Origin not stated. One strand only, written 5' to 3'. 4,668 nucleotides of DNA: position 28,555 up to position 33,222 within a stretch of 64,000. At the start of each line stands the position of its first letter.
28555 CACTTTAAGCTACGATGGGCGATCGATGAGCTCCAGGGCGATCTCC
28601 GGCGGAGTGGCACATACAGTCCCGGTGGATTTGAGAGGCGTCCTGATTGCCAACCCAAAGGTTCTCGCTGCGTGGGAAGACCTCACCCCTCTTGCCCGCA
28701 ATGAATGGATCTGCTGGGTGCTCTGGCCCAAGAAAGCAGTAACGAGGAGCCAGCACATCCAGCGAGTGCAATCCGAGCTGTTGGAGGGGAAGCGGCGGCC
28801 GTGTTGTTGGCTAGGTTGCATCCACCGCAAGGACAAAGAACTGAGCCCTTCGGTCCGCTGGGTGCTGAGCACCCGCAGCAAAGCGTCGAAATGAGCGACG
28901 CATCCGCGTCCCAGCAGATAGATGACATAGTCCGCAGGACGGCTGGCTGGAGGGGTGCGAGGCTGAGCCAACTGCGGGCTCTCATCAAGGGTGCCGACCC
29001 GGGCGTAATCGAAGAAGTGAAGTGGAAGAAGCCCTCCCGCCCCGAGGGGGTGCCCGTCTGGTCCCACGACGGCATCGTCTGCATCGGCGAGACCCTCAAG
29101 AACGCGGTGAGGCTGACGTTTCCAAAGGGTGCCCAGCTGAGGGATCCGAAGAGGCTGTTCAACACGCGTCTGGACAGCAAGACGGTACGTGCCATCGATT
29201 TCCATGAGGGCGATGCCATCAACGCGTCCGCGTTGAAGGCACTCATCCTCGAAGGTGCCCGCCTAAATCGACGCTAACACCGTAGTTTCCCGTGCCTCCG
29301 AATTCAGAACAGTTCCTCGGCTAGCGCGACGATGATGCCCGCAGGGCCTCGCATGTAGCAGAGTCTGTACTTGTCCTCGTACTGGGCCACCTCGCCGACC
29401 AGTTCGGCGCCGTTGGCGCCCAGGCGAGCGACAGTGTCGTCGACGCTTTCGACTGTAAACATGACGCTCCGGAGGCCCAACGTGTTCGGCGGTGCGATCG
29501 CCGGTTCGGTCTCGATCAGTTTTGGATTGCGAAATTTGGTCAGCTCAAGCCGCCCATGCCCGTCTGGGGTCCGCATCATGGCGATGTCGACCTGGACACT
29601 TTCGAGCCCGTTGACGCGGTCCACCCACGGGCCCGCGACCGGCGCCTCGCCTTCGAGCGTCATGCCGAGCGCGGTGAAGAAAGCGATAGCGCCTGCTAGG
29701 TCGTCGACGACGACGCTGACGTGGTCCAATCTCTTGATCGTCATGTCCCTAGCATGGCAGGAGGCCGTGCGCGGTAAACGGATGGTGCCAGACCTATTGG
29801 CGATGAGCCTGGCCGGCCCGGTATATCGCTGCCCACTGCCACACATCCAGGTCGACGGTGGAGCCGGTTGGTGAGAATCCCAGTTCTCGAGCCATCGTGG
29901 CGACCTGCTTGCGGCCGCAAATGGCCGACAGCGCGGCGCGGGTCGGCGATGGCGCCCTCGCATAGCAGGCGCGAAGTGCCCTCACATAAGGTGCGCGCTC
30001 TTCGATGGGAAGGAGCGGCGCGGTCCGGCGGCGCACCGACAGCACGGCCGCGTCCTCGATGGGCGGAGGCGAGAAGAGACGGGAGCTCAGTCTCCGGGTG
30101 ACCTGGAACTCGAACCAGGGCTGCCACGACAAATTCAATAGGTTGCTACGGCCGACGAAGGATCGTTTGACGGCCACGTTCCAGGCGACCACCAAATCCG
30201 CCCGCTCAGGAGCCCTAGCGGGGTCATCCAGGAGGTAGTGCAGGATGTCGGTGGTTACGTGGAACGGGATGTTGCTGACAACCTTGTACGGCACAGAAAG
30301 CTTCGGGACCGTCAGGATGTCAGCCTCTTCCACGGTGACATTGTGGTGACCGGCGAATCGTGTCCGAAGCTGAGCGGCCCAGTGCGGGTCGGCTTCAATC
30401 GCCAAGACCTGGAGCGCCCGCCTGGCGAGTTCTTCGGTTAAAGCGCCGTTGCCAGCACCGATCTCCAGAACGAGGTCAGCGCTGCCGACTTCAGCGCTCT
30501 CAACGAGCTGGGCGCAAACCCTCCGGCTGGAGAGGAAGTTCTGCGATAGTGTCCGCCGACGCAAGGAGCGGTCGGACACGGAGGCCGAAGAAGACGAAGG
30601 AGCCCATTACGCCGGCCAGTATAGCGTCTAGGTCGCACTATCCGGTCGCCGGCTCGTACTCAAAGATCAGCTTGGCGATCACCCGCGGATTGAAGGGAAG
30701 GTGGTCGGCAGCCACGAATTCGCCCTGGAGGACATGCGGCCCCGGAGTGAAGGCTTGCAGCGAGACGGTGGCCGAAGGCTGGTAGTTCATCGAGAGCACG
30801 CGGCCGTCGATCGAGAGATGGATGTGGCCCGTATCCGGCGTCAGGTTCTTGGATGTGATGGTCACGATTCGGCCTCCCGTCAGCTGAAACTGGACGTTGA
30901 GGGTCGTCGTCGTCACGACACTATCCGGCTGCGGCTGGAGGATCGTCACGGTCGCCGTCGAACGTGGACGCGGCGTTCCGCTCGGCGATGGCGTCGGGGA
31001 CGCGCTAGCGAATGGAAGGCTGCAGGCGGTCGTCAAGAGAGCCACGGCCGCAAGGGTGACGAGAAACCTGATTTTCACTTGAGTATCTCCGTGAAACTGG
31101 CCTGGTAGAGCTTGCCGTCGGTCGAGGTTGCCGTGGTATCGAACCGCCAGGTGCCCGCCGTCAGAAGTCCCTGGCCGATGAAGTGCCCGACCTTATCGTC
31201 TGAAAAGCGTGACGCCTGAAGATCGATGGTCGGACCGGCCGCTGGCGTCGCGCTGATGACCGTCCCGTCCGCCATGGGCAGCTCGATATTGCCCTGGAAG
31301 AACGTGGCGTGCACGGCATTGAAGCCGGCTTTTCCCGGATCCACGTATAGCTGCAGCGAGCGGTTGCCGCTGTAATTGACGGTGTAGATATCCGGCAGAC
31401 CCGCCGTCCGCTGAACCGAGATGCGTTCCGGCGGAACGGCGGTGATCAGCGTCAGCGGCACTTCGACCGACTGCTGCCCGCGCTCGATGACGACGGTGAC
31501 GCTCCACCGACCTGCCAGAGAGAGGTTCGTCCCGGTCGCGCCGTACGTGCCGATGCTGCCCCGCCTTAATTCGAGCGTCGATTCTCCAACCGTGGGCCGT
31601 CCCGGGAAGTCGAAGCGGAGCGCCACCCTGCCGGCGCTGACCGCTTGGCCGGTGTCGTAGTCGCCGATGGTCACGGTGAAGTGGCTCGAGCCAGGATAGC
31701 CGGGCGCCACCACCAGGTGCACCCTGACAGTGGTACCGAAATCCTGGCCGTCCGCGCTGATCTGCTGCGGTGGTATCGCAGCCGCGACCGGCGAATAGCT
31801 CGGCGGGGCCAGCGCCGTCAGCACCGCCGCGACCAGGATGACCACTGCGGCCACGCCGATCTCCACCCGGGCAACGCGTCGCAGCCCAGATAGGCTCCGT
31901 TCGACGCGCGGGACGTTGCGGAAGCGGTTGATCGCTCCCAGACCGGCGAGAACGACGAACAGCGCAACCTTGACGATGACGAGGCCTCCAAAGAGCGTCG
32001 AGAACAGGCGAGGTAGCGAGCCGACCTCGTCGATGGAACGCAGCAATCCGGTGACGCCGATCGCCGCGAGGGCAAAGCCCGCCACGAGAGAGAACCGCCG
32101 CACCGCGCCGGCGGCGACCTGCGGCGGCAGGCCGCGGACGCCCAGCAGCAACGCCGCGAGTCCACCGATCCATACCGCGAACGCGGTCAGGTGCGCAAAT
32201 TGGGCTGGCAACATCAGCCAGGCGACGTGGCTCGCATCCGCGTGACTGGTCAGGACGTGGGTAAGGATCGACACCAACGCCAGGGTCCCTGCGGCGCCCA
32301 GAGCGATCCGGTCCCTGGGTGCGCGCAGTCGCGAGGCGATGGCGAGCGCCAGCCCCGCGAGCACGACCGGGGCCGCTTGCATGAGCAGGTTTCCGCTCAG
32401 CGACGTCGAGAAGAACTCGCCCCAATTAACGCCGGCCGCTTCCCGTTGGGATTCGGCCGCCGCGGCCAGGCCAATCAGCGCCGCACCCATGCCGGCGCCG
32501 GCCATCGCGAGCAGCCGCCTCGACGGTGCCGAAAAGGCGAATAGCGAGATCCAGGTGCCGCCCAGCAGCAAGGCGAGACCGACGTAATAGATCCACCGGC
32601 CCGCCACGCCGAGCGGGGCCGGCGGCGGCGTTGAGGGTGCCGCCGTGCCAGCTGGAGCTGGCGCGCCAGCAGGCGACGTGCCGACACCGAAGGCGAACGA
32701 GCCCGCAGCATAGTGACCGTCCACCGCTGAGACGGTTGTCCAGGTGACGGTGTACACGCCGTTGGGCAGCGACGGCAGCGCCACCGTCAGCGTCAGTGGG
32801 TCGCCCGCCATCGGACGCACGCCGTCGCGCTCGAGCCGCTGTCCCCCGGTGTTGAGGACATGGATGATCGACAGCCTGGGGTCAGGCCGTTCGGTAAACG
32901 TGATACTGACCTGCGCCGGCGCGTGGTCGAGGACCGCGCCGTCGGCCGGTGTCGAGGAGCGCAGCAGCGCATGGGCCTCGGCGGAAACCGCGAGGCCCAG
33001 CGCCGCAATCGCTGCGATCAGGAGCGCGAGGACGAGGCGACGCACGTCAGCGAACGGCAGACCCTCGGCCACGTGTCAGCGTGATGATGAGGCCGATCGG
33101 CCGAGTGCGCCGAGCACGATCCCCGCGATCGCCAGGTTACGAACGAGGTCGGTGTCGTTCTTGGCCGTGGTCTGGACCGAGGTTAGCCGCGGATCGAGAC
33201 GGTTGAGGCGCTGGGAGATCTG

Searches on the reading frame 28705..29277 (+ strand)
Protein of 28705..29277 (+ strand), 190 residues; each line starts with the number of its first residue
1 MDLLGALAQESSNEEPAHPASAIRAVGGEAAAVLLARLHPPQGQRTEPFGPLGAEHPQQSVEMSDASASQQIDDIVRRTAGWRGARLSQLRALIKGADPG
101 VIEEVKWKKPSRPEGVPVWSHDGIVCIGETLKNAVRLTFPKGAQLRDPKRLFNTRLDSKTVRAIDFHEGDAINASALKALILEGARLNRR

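Call 76: search_protein_families(library=pfam, proteins=[window:28705-29277:+], max_evalue=0.001)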
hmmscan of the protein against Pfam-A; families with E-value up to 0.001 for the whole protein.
window:28705-29277:+ (190 aa): 1 family
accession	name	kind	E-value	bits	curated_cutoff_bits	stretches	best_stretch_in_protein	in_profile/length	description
PF08818.16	DUF1801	-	2.7e-19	69.8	27.2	1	84-182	2-82/85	Domain of unknown function (DU1801)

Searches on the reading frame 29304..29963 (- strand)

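Call 76: search_protein_families(library=pfam, proteins=[window:29304-29963:-], max_evalue=0.001)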
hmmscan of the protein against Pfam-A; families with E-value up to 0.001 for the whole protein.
window:29304-29963:- (219 aa): 3 families
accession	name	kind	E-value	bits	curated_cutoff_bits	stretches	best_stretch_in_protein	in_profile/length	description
PF00903.31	Glyoxalase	-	2.1e-12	47.9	20.6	1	78-212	1-119/121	Glyoxalase/Bleomycin resistance protein/Dioxygenase superfamily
PF13669.12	Glyoxalase_4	-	1.7e-08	35.2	27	1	80-203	1-109/109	Glyoxalase/Bleomycin resistance protein/Dioxygenase superfamily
PF13468.12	Glyoxalase_3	-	0.00023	21.7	25.1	0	79-185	1-99/176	Glyoxalase-like domain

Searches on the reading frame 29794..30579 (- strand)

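Call 51: search_protein_families(library=pfam, proteins=[window:29794-30579:-], max_evalue=0.001)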
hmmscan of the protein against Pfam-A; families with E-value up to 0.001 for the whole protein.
window:29794-30579:- (261 aa): 4 families
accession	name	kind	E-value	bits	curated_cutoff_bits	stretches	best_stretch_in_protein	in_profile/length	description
PF00398.26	RrnaAD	-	1.2e-35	123.4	24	1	7-251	4-256/263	Ribosomal RNA adenine dimethylase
PF13649.12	Methyltransf_25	-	1.5e-08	35.6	27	1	37-109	1-77/97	Methyltransferase domain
PF08242.18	Methyltransf_12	-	1.7e-05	25.9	30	1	38-123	1-84/98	Methyltransferase domain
PF08241.18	Methyltransf_11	-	2.5e-05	25.2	21.2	1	38-92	1-55/95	Methyltransferase domain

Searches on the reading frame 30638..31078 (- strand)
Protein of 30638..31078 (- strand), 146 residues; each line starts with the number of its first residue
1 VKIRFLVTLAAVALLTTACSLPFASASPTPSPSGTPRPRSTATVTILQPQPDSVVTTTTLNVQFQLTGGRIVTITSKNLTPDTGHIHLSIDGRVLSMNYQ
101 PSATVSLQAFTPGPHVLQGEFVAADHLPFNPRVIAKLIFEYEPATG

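Call 51: search_protein_families(library=pfam, proteins=[window:30638-31078:-], max_evalue=0.001)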
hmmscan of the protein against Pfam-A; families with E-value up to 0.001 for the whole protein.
window:30638-31078:- (146 aa): 1 family
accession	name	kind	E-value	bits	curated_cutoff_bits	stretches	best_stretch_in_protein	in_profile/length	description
PF14347.11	DUF4399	-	1.7e-05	25.5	28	1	62-138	1-86/91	Domain of unknown function (DUF4399)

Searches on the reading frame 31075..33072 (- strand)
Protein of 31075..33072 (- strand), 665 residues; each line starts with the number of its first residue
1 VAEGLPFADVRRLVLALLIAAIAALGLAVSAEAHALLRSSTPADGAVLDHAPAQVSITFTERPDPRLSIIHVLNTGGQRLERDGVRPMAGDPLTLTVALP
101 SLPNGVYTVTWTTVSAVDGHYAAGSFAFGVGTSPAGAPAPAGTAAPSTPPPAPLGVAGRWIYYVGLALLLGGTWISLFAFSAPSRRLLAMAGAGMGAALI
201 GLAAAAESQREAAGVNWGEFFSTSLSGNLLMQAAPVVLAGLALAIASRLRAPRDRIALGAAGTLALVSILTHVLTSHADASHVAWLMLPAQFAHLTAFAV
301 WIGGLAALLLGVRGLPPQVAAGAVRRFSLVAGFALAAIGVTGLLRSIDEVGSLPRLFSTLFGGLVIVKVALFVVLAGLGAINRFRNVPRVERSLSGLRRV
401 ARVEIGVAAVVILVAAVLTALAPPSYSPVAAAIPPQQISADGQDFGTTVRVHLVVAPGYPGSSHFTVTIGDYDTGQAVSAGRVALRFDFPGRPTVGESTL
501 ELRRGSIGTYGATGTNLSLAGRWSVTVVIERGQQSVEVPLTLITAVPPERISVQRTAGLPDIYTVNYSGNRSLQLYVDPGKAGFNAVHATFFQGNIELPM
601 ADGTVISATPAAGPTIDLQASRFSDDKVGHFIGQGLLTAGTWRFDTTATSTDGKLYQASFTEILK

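Call 51: search_protein_families(library=pfam, proteins=[window:31075-33072:-], max_evalue=0.001)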
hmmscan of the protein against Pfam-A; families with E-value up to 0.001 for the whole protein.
window:31075-33072:- (665 aa): 3 families
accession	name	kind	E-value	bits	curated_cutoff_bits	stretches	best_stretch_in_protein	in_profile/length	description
PF04234.18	CopC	-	1e-21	78.2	23.3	1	34-130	1-92/92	CopC domain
PF05425.18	CopD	-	1e-18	68.1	32.1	1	322-418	2-105/105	Copper resistance protein D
PF13115.11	YtkA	-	0.00025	22.1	25.9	0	447-527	5-84/85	YtkA-like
